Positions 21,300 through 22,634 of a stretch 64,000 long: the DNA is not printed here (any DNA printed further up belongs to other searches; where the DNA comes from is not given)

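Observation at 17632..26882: Uncharacterised biosynthetic locus: FAD-oxidoreductase + sugar aminotransferase with Pro-rich repeat tail + four tandem radical SAM enzymes (2 SPASM-type, 2 B12-binding)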

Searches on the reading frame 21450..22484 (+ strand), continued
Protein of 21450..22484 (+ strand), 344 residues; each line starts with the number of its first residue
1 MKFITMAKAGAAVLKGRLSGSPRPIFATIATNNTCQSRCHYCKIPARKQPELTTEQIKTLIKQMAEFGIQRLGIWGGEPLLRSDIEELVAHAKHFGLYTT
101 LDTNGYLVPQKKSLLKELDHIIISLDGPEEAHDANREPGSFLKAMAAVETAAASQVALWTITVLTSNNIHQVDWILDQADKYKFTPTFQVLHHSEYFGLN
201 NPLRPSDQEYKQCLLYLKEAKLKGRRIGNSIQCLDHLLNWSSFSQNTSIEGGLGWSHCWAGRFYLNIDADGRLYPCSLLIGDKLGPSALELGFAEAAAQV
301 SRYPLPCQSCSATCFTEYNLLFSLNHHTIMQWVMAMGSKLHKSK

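Call 89: search_protein_families(library=pfam, proteins=[L037:3430-5289:+, L025:5233-7410:+, L025:4207-5166:-, L057:17801-19276:+, L057:3-1325:+, L070:130-921:+, L074:5957-7867:-, L074:3830-4708:-, L074:5177-5605:-, L074:16755-17678:+], max_evalue=0.001)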
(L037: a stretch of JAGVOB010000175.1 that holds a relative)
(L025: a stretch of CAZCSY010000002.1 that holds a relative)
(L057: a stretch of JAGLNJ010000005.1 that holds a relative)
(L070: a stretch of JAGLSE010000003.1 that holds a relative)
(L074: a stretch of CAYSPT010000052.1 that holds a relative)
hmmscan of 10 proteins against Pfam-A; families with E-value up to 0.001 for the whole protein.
L037:3430-5289:+ (619 aa): 1 family
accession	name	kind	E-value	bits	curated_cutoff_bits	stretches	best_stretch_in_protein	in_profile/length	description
PF13231.12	PMT_2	-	0.0004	21.1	26.1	1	91-227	12-144/160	Dolichyl-phosphate-mannose-protein mannosyltransferase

L025:5233-7410:+ (725 aa): 0 families

L025:4207-5166:- (319 aa): 10 families
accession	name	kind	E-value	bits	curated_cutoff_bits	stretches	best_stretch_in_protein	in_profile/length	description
PF01370.27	Epimerase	-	1.3e-33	116.8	20.9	1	3-221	1-239/240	NAD dependent epimerase/dehydratase family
PF01073.25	3Beta_HSD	-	1.7e-21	76.9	22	1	4-175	1-190/280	3-beta hydroxysteroid dehydrogenase/isomerase family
PF16363.11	GDP_Man_Dehyd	-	5e-20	72.7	27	1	4-151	1-166/332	GDP-mannose 4,6 dehydratase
PF04321.23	RmlD_sub_bind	-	1.2e-19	70.9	27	1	1-169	1-154/287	RmlD substrate binding domain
PF07993.18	NAD_binding_4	-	1.5e-18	67.3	20.1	2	66-168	90-209/258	Male sterility protein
PF13460.12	NAD_binding_10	-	2.3e-18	67.2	27.2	1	7-165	1-145/184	NAD(P)H-binding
PF05368.20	NmrA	-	1e-10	42.1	27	1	2-112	4-106/298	NmrA-like family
PF02719.21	Polysacc_synt_2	-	6.2e-07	29.3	20.2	1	3-119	1-134/293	Polysaccharide biosynthesis protein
PF08659.16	KR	-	1.8e-05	25.2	22.6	0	3-117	3-140/180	KR domain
PF00106.31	adh_short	-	0.00032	20.7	26.6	1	3-56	3-62/195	short chain dehydrogenase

L057:17801-19276:+ (491 aa): 2 families
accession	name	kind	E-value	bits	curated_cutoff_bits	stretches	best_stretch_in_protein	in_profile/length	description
PF04055.27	Radical_SAM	-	2.8e-16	60.6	29.5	1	212-378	3-166/166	Radical SAM superfamily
PF02310.24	B12-binding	-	6.6e-08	32.9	32.1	1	30-139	13-119/121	B12 binding domain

L057:3-1325:+ (440 aa): 1 family
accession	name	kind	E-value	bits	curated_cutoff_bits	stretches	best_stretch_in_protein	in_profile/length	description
PF03050.20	DDE_Tnp_IS66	-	2.3e-13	50.6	23.1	2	261-387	148-283/284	Transposase IS66 family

L070:130-921:+ (263 aa): 8 families
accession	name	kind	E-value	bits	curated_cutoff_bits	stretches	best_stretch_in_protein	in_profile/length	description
PF08241.18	Methyltransf_11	-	2.1e-18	67.2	21.2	1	72-155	11-95/95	Methyltransferase domain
PF13649.12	Methyltransf_25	-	1.8e-12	48.2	27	1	74-151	14-97/97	Methyltransferase domain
PF13847.12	Methyltransf_31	-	1e-10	41.9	27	1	81-157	30-111/145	Methyltransferase domain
PF08242.18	Methyltransf_12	-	1.7e-09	38.7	30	1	81-153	22-98/98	Methyltransferase domain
PF13489.12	Methyltransf_23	-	9.5e-07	29.1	27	1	82-202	47-161/164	Methyltransferase domain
PF01209.24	Ubie_methyltran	-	1.2e-05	25.2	20.1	1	82-154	75-150/233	ubiE/COQ5 methyltransferase family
PF05148.21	Methyltransf_8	-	7.4e-05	23.1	27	1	91-155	95-156/219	Hypothetical methyltransferase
PF20922.3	Anamorsin_N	-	0.00047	20.3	27.1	1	111-156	42-88/163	Anamorsin, N-terminal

L074:5957-7867:- (636 aa): 7 families
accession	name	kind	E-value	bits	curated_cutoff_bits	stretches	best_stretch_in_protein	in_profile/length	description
PF00498.31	FHA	-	1.3e-20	74.1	20.7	1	21-84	1-67/67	FHA domain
PF01590.32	GAF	-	1.1e-17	65.3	22.4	1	155-293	1-133/133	GAF domain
PF13185.12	GAF_2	-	1.9e-17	64.2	28.6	1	154-294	2-136/136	GAF domain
PF13492.12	GAF_3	-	6.1e-16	59.4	27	1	156-295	2-129/129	GAF domain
PF16697.10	Yop-YscD_cpl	-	4.9e-14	52.8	33.2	1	14-91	12-91/94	Inner membrane component of T3SS, cytoplasmic domain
PF13188.13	PAS_8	-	1.3e-05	25.3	21.8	1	308-351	2-47/65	PAS domain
PF11849.14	DUF3369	-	0.00027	21.7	27.2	0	245-302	115-168/168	Domain of unknown function (DUF3369)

L074:3830-4708:- (292 aa): 0 families

L074:5177-5605:- (142 aa): 1 family
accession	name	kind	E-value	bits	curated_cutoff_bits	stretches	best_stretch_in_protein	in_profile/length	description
PF13581.12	HATPase_c_2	-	1.3e-20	74.1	27.4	1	12-132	1-123/127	Histidine kinase-like ATPase domain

L074:16755-17678:+ (307 aa): 8 families
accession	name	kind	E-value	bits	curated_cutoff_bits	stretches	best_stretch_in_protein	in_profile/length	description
PF12146.15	Hydrolase_4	-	1.8e-16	60.6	27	1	102-212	3-117/239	Serine aminopeptidase, S33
PF00561.26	Abhydrolase_1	-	7.2e-13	49.2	25.8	1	105-196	2-91/245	alpha/beta hydrolase fold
PF12697.13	Abhydrolase_6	-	3.9e-09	37.9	26.3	1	106-221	1-110/217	Alpha/beta hydrolase family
PF00326.27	Peptidase_S9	-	1.1e-07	32.1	22.6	1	151-282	42-187/213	Prolyl oligopeptidase family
PF07859.19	Abhydrolase_3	-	1.4e-05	25.4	25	1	154-195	49-93/210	alpha/beta hydrolase fold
PF20434.5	BD-FAE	-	6.3e-05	23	26.8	0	229-263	179-213/215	BD-FAE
PF20408.4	Abhydrolase_11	-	6.6e-05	23.2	27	1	105-254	4-142/193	Alpha/beta hydrolase domain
PF02129.25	Peptidase_S15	-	0.00012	22.4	23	0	126-210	47-134/262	X-Pro dipeptidyl-peptidase (S15 family)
